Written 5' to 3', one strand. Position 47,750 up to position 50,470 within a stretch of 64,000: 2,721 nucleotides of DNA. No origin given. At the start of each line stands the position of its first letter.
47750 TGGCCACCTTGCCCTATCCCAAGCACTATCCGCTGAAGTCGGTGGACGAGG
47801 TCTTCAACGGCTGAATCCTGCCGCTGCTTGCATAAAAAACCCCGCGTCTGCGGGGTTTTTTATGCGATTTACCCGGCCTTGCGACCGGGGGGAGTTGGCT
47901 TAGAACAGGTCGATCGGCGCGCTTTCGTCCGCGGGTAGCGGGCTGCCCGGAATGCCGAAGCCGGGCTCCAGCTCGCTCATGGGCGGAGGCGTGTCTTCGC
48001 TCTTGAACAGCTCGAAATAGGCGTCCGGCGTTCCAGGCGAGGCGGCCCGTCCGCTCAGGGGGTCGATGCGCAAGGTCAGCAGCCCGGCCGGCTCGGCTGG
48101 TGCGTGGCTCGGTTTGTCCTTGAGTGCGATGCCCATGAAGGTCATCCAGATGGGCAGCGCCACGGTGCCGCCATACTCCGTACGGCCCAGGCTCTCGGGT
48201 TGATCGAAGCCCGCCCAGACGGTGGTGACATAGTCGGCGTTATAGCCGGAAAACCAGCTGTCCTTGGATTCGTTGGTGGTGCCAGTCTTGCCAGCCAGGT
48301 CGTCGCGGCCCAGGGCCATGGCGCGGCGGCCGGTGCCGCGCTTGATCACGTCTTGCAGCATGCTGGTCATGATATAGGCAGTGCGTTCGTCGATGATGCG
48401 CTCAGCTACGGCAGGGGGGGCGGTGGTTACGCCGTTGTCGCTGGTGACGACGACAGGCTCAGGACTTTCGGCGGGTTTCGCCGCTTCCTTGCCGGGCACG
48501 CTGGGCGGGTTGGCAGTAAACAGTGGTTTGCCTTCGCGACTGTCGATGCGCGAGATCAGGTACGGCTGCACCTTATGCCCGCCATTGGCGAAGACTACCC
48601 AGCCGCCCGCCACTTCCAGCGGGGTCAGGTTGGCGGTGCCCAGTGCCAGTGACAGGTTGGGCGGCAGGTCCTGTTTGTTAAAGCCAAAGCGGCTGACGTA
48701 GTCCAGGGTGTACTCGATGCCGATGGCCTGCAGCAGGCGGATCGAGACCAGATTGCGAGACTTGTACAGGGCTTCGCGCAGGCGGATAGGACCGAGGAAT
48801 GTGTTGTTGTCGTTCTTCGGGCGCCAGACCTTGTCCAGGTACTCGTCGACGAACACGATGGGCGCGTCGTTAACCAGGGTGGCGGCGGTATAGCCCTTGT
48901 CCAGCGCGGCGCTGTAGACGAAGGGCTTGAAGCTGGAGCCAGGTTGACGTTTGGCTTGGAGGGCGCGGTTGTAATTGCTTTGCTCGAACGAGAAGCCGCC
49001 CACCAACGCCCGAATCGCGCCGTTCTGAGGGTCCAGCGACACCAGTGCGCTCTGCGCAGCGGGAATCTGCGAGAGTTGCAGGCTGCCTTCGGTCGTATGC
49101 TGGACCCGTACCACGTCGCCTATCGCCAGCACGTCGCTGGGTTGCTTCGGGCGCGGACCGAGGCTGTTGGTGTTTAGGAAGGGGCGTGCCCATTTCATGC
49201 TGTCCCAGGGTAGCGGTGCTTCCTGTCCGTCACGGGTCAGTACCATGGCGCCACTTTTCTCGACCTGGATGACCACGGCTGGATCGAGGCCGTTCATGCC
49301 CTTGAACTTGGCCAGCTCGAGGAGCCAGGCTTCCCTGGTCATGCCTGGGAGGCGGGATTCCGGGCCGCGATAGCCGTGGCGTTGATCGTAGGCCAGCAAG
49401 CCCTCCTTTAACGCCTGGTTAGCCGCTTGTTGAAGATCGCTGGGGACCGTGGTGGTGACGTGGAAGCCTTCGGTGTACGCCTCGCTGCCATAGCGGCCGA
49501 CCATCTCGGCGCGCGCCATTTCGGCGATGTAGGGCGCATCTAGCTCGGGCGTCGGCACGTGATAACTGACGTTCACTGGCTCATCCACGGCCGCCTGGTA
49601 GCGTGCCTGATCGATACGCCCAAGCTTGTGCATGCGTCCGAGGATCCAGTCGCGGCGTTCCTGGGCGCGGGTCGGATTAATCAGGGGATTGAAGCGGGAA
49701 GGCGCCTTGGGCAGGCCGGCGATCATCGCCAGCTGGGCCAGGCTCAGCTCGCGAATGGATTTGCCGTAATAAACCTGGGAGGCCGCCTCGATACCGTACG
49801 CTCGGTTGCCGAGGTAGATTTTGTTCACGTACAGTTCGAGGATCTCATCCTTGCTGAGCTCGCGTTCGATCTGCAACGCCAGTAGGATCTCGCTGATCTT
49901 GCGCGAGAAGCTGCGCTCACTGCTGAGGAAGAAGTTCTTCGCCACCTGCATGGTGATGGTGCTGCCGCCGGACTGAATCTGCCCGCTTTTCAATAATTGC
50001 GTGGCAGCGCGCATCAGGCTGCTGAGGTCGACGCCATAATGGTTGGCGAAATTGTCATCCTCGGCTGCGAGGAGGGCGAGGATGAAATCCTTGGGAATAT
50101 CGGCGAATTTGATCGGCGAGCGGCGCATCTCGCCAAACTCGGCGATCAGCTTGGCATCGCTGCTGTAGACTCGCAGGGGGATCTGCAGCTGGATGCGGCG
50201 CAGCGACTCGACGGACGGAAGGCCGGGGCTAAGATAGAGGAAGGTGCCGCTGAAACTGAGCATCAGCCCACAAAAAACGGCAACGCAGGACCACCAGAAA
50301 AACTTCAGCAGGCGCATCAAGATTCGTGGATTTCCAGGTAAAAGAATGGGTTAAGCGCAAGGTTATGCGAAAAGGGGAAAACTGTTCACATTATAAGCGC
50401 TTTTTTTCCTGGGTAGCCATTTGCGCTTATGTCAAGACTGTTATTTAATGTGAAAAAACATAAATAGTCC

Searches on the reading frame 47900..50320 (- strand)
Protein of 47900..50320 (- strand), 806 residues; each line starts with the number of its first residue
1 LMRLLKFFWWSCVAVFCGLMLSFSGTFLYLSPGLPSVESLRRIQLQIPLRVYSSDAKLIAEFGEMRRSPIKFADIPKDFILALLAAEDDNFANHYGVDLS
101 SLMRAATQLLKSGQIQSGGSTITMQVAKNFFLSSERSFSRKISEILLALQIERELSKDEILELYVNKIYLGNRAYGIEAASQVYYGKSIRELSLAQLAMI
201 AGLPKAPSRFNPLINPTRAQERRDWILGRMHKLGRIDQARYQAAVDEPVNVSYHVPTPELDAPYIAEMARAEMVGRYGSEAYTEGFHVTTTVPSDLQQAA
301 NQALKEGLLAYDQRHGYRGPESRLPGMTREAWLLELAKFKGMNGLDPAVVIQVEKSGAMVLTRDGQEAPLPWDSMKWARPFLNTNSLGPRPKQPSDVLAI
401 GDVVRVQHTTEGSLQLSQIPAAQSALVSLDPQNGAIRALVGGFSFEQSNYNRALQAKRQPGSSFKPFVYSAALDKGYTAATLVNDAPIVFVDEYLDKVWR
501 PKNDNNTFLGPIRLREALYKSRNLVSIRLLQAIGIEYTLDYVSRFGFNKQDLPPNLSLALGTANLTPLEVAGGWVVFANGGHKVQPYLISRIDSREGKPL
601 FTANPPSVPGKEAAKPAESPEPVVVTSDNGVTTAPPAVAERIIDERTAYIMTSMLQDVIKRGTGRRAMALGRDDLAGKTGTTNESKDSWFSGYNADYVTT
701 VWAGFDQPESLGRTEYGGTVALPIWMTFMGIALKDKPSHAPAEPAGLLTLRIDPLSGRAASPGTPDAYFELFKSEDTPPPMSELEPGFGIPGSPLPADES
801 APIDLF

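Call 49: search_protein_families(library=pfam, proteins=[window:47900-50320:-], max_evalue=0.00001)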
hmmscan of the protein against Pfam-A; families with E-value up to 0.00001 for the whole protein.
window:47900-50320:- (806 aa): 3 families
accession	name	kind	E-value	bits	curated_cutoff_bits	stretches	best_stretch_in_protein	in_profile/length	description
PF00912.28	Transgly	-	4.3e-64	215.6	27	1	57-231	3-178/178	Transglycosylase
PF00905.27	Transpeptidase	-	5e-31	108.4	22.1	1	426-724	3-293/299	Penicillin binding protein transpeptidase domain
PF17092.11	PCB_OB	-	3.5e-28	99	27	1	317-421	1-110/111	Penicillin-binding protein OB-like domain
